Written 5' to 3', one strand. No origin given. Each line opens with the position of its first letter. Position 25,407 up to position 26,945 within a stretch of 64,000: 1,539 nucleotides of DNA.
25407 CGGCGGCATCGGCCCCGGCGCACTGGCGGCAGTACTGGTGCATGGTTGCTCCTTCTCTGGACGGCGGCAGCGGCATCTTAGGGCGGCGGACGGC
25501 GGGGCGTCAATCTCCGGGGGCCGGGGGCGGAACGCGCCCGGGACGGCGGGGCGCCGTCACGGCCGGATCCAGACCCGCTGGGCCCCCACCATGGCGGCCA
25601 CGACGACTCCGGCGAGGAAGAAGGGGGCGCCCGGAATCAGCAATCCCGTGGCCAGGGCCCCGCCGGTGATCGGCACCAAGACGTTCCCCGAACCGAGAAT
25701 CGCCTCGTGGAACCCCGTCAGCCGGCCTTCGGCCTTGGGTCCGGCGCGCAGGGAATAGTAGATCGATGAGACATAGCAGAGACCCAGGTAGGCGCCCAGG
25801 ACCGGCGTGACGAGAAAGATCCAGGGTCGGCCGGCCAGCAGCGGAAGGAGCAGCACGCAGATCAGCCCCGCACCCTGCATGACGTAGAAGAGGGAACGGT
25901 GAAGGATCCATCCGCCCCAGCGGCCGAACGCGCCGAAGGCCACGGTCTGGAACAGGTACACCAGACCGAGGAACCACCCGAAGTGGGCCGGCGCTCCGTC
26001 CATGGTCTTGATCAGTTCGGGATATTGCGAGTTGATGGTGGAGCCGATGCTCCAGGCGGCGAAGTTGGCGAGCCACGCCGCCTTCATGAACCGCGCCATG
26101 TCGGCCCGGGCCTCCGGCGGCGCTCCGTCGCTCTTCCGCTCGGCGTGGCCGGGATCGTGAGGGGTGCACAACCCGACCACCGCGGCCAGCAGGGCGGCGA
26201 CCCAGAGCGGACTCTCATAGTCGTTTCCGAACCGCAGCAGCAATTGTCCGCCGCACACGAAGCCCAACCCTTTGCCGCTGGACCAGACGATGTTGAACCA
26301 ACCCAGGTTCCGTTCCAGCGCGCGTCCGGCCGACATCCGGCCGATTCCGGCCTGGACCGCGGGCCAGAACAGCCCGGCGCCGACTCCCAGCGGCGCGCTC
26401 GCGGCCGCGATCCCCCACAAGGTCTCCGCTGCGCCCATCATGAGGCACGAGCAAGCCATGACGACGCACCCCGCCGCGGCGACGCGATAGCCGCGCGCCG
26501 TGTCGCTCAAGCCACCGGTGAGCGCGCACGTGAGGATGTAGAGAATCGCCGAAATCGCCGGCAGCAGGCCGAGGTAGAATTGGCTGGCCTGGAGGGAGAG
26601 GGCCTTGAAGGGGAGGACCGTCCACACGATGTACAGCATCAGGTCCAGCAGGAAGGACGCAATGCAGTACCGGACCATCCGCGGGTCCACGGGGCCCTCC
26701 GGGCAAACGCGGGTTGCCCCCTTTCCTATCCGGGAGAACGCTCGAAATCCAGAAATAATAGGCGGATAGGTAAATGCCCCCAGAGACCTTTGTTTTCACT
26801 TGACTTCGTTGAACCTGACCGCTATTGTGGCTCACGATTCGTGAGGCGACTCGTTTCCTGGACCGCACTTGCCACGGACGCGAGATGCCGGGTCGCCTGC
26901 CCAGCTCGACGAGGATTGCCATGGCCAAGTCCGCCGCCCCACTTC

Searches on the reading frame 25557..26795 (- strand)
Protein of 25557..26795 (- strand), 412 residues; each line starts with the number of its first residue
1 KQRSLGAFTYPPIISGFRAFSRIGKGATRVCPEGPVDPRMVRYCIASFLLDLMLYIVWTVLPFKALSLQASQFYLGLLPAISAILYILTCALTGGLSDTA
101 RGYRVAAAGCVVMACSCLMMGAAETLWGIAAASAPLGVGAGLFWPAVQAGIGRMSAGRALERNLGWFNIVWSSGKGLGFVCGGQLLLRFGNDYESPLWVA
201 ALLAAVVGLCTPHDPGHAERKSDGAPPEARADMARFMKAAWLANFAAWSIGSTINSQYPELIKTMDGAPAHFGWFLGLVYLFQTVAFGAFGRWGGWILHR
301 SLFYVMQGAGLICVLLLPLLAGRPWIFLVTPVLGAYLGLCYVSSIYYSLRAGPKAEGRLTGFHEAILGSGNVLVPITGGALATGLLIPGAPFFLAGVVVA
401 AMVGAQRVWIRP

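Call 39: search_protein_families(library=pfam, proteins=[window:25557-26795:-], max_evalue=0.00001)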
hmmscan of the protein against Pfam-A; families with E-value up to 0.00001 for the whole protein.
window:25557-26795:- (412 aa): 1 family
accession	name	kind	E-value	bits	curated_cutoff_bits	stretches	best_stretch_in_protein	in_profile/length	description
PF07690.21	MFS_1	-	5.8e-23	81.8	33.4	1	44-354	2-325/347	Major Facilitator Superfamily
